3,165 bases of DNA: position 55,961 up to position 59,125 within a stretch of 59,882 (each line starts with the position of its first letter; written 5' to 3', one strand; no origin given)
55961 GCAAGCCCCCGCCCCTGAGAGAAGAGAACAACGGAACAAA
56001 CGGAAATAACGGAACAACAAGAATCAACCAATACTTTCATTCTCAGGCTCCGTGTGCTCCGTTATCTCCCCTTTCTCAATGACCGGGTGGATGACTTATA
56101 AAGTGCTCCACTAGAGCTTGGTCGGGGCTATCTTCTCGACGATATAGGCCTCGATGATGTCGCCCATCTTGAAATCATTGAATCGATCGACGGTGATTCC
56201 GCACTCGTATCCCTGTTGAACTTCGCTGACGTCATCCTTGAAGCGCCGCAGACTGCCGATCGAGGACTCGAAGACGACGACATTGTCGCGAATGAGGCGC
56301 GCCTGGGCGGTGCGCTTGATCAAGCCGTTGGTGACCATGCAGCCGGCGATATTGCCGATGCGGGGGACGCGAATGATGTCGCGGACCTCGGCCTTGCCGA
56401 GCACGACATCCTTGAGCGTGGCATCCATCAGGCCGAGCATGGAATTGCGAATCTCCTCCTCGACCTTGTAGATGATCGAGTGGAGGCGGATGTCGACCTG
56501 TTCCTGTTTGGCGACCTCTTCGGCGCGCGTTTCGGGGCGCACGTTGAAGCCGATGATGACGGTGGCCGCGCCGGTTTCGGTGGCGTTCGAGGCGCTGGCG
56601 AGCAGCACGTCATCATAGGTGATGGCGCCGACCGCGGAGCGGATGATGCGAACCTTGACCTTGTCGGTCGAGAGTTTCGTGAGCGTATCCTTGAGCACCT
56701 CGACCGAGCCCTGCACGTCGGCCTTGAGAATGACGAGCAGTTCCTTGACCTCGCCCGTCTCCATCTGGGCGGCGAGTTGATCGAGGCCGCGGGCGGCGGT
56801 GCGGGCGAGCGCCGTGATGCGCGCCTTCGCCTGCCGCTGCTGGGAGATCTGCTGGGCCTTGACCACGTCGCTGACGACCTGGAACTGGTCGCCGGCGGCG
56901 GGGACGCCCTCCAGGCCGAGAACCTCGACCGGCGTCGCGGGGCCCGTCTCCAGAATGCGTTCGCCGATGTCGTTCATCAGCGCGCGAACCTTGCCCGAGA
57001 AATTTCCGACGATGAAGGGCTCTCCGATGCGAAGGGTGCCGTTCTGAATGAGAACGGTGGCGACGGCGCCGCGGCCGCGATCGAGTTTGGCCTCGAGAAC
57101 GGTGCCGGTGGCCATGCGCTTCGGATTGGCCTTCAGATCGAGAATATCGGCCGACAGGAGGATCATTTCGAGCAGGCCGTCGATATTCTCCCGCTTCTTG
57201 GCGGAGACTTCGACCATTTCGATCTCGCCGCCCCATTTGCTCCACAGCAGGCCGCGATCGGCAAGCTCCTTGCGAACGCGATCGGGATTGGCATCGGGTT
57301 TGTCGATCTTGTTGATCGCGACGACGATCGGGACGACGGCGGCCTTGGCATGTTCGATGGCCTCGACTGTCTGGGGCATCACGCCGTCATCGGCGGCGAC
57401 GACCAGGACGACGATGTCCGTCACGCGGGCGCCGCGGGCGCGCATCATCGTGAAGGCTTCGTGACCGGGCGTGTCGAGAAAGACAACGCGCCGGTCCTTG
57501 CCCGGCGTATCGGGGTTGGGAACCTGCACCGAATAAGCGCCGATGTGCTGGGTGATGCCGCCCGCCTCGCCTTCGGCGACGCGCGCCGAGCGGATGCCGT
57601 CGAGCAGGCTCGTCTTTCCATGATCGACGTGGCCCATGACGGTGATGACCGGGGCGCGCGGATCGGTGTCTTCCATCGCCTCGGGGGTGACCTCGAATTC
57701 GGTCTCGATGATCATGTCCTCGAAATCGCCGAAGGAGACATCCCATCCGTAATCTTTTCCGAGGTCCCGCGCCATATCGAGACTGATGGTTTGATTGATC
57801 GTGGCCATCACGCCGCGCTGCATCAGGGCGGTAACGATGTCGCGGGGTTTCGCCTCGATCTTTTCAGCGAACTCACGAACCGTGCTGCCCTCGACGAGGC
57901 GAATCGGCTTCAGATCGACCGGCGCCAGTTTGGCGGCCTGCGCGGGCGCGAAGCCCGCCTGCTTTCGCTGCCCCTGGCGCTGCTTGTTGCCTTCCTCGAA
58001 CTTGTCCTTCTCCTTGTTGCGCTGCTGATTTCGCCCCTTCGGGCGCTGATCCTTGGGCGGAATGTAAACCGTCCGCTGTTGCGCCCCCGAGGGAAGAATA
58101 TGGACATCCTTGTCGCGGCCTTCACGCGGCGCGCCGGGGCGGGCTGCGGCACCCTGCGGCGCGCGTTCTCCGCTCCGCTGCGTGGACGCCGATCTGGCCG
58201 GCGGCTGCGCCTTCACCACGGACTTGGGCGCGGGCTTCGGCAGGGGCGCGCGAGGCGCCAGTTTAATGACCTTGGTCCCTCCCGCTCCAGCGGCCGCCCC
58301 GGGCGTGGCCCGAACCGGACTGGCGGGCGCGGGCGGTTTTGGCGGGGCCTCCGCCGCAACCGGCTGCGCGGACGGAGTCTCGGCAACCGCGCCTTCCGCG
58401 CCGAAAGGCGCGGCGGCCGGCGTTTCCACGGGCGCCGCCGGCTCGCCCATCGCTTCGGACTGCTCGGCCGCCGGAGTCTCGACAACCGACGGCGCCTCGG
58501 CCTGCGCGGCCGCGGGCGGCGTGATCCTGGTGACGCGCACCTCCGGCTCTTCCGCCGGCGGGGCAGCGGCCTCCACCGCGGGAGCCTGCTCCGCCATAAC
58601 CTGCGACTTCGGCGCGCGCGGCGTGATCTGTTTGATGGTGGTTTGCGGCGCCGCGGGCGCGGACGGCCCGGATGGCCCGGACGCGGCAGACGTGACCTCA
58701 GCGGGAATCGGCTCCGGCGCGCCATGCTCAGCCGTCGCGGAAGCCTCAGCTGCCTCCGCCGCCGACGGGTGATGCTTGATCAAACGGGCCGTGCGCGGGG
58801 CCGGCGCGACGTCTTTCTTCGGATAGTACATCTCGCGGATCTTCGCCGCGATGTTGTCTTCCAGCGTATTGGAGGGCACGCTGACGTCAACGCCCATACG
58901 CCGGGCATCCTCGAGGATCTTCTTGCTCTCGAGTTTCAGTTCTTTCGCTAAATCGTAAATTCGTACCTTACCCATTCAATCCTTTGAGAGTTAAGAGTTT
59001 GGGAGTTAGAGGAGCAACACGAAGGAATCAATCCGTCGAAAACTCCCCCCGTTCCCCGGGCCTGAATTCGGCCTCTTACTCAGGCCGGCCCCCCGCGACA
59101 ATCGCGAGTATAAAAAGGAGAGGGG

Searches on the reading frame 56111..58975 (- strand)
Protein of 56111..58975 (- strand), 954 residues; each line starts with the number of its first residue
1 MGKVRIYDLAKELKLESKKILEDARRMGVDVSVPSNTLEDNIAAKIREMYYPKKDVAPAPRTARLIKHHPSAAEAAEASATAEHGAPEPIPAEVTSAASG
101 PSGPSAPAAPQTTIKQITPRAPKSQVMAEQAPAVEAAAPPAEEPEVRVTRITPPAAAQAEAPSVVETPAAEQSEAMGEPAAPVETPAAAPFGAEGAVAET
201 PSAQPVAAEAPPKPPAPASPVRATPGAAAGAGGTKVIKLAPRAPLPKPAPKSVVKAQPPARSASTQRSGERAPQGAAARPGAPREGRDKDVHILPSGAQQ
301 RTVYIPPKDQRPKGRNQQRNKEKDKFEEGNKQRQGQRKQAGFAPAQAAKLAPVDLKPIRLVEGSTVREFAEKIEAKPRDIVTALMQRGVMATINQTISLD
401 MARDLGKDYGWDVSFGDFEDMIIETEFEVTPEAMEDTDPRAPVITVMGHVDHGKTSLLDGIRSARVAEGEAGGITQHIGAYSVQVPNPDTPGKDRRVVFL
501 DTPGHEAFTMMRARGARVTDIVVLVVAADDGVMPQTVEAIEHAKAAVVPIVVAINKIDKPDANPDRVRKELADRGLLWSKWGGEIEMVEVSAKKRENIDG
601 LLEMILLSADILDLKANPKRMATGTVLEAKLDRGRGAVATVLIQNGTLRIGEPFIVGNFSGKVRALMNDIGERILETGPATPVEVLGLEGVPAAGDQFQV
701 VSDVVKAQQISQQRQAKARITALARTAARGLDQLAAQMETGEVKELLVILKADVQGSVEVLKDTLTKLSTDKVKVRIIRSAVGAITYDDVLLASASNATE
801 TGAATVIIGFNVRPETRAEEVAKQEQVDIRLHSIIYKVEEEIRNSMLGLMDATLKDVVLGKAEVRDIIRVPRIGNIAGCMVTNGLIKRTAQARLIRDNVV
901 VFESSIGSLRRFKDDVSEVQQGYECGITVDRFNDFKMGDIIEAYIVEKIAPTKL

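Call 85: search_protein_families(library=pfam, proteins=[window:56111-58975:-], max_evalue=0.0001)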
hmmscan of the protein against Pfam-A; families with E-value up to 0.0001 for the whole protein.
window:56111-58975:- (954 aa): 7 families
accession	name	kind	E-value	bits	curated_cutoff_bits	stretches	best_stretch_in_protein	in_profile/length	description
PF00009.33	GTP_EFTU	-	5.4e-36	124.4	26.5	1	443-606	5-183/188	Elongation factor Tu GTP binding domain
PF11987.13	IF-2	-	8.3e-36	122.9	27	1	724-842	5-116/117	Translation-initiation factor 2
PF22042.2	EF-G_D2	-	2.6e-24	85.6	27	1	622-700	2-83/84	Elongation factor G domain 2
PF04760.21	IF2_N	-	2.2e-23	82.2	25.3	2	1-50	1-50/53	Translation initiation factor IF-2, N-terminal region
PF01926.29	MMR_HSR1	-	1.1e-07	32.3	21.9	1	444-556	2-113/113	50S ribosome-binding GTPase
PF03144.31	GTP_EFTU_D2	-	1.5e-05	25.7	30.3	0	874-940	1-71/73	Elongation factor Tu domain 2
PF00071.28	Ras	-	6.7e-05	23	21.6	0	446-606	4-157/162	Ras family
